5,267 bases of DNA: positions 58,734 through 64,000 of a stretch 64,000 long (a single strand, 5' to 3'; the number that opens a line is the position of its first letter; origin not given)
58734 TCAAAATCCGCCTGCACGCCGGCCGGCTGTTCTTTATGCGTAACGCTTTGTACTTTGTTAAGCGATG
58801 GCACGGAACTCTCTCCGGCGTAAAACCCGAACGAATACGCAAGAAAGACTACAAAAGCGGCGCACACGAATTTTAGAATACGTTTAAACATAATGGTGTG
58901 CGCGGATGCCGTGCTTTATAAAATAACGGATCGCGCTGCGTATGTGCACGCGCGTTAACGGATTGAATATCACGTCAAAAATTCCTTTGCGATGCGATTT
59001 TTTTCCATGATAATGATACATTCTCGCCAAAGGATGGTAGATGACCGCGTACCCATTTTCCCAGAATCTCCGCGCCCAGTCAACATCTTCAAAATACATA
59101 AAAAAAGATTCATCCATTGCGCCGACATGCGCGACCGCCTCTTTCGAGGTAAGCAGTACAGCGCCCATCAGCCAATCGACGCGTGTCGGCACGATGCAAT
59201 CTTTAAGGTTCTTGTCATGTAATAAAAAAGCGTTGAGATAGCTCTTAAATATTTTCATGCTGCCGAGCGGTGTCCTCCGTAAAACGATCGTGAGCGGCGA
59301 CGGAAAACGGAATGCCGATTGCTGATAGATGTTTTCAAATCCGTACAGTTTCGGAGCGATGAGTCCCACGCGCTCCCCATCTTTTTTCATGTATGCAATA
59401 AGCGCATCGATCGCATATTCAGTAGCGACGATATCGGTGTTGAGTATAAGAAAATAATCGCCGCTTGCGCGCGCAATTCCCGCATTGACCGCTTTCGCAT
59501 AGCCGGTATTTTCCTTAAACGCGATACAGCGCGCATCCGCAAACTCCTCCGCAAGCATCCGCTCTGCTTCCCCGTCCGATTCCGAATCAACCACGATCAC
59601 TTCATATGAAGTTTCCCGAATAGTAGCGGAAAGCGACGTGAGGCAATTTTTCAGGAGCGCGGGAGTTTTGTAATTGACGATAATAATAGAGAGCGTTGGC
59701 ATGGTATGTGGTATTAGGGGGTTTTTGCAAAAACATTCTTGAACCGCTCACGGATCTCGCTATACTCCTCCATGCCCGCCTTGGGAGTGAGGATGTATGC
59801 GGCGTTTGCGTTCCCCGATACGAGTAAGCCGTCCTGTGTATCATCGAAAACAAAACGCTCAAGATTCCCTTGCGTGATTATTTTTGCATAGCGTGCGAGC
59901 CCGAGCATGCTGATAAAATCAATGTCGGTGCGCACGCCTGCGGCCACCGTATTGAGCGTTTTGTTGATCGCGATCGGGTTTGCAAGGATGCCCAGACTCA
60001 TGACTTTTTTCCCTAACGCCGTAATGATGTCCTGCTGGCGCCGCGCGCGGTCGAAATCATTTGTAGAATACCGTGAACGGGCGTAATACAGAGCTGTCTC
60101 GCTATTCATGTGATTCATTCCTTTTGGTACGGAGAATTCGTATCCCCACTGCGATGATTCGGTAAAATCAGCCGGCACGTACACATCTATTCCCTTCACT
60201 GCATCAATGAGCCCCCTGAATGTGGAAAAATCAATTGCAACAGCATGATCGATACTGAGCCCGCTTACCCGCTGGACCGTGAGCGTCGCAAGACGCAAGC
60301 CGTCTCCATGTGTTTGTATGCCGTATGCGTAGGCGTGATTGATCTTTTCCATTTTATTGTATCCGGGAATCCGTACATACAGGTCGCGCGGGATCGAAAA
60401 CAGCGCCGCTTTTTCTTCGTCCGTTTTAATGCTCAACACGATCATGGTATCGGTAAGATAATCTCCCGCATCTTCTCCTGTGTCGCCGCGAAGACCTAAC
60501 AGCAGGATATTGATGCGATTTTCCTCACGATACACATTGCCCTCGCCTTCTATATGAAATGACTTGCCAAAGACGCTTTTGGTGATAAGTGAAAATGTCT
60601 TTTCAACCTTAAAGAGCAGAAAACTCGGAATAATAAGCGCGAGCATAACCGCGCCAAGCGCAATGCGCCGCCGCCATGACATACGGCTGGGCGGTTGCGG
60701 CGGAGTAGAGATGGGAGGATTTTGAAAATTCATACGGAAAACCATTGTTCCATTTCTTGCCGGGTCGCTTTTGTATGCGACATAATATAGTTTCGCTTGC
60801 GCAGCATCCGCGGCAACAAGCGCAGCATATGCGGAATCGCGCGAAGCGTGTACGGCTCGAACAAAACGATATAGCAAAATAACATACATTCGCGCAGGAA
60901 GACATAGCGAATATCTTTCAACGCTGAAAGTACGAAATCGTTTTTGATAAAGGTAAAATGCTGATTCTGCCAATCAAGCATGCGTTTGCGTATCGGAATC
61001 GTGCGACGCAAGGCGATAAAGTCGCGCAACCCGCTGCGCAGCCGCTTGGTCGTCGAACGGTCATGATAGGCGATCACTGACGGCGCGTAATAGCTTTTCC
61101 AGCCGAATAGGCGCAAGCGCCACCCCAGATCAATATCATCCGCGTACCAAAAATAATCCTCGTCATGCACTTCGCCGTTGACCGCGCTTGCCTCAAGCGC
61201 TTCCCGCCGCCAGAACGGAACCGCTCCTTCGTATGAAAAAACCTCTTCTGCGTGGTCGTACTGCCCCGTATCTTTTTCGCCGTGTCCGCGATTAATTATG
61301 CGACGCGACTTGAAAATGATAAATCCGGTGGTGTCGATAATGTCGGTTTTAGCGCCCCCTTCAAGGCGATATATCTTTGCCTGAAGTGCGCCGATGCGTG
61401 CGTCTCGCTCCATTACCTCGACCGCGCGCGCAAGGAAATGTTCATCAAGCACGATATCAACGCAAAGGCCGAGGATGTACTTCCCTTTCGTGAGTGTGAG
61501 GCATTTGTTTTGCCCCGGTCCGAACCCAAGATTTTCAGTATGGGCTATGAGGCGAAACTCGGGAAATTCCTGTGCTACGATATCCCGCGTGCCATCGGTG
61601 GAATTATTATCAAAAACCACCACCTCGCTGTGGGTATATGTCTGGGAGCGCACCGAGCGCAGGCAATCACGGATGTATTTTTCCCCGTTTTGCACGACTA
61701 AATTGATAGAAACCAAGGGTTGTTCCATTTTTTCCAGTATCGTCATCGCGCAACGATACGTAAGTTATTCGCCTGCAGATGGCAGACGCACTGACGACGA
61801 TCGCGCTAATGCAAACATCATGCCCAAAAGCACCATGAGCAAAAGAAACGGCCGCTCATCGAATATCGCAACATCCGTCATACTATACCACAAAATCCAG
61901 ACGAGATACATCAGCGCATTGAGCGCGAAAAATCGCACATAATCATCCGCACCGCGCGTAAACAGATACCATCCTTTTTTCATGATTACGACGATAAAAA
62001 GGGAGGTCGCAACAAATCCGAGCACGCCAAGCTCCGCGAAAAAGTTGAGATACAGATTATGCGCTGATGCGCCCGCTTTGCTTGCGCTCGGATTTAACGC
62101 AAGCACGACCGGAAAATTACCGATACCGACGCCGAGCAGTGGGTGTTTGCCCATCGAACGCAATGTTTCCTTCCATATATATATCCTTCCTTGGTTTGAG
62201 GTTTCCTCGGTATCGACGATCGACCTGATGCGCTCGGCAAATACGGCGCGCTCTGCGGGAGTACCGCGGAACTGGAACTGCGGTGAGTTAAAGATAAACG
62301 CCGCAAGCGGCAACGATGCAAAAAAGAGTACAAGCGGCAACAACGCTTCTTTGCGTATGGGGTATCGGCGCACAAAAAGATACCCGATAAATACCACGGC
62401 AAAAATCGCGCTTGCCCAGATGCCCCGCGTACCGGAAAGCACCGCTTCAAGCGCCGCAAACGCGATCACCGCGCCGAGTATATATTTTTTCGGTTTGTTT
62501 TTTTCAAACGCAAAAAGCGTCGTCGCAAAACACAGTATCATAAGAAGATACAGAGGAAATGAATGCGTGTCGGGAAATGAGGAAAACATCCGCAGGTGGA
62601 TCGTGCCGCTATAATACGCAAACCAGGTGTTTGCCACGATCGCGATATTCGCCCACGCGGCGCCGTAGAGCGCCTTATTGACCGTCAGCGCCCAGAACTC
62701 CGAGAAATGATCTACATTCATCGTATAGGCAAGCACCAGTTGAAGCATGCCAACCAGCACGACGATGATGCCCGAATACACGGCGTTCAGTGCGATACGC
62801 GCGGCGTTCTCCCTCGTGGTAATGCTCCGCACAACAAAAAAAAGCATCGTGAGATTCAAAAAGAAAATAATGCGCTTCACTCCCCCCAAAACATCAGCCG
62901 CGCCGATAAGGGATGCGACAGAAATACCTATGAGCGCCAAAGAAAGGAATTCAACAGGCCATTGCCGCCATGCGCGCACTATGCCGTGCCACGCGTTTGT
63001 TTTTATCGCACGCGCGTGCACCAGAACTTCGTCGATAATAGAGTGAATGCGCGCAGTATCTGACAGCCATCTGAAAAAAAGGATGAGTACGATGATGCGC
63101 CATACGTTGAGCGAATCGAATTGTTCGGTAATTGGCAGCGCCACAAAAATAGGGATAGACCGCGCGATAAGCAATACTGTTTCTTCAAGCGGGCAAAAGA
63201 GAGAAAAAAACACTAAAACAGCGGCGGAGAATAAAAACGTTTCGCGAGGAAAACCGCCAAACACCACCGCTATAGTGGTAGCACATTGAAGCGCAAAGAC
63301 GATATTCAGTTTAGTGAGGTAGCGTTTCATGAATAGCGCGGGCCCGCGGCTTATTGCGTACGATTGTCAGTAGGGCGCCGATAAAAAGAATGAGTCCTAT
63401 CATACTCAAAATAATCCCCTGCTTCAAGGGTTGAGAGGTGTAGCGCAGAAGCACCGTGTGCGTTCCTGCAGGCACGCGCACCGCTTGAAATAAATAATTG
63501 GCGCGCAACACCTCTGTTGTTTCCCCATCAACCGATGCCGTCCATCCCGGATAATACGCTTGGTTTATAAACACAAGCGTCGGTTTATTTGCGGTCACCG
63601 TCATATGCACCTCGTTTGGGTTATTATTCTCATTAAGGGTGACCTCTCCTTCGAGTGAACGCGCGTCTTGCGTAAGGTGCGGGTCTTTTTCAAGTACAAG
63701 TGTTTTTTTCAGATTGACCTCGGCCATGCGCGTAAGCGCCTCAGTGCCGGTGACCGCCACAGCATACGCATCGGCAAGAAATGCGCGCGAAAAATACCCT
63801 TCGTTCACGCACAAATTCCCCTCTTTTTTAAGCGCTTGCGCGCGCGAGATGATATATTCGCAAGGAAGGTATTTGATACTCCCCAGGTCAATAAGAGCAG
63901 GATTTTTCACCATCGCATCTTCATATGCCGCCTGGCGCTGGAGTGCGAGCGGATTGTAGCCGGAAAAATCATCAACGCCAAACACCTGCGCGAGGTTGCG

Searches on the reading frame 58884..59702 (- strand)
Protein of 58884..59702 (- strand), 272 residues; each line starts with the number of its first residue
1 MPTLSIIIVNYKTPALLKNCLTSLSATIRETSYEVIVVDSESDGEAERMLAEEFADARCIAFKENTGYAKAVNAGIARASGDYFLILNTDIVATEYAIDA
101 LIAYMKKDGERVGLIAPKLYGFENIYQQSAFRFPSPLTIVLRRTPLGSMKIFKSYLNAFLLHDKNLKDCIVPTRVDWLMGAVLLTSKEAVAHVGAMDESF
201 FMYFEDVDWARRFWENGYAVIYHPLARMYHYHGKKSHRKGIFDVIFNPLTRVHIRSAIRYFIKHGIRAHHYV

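Call 66: search_protein_families(library=pfam, max_evalue=1e-8, proteins=[window:58884-59702:-])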
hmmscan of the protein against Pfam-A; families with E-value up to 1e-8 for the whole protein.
window:58884-59702:- (272 aa): 2 families
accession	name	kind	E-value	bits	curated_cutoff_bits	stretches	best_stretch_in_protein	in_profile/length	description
PF00535.33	Glycos_transf_2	-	4.9e-20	72.6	23.3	1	5-117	1-117/168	Glycosyl transferase family 2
PF13641.12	Glyco_tranf_2_3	-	5.1e-14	53.3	27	1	2-235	1-216/230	Glycosyltransferase like family 2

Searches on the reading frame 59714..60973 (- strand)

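Call 66: search_protein_families(library=pfam, max_evalue=1e-8, proteins=[window:59714-60973:-])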
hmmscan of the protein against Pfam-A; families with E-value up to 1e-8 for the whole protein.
window:59714-60973:- (419 aa): 1 family
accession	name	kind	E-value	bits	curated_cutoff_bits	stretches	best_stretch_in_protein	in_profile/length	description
PF03816.19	LytR_cpsA_psr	-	6.7e-39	133.9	24.6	1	174-324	2-148/150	LytR_cpsA_psr family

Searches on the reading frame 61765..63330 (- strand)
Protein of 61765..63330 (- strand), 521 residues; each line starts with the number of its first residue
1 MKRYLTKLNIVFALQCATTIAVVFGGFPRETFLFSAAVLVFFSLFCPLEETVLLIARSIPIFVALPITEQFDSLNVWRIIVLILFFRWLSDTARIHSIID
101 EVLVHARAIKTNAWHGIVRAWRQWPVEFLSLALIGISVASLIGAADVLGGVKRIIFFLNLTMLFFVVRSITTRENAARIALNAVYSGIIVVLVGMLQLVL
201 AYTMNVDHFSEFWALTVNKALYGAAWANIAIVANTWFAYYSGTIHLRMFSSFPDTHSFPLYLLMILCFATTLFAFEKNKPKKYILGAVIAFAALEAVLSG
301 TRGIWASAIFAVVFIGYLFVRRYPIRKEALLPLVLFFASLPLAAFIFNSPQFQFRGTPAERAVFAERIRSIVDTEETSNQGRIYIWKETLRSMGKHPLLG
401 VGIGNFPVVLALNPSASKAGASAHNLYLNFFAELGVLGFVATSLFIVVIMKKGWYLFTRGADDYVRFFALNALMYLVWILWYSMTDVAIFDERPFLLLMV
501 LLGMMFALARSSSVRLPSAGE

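Call 66: search_protein_families(library=pfam, max_evalue=1e-8, proteins=[window:61765-63330:-])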
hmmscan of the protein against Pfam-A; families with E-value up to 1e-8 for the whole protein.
window:61765-63330:- (521 aa): 1 family
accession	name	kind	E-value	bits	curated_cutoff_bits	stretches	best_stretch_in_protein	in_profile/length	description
PF04932.20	Wzy_C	-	3.4e-20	72.8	31.7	1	288-441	2-147/149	O-Antigen ligase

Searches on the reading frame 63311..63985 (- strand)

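Call 66: search_protein_families(library=pfam, max_evalue=1e-8, proteins=[window:63311-63985:-])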
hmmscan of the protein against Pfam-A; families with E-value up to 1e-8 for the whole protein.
window:63311-63985:- (224 aa): 1 family
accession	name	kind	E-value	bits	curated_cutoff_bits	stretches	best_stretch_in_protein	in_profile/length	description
PF09586.16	YfhO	-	8.8e-15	54.6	28.5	1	95-194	735-835/835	Bacterial membrane protein YfhO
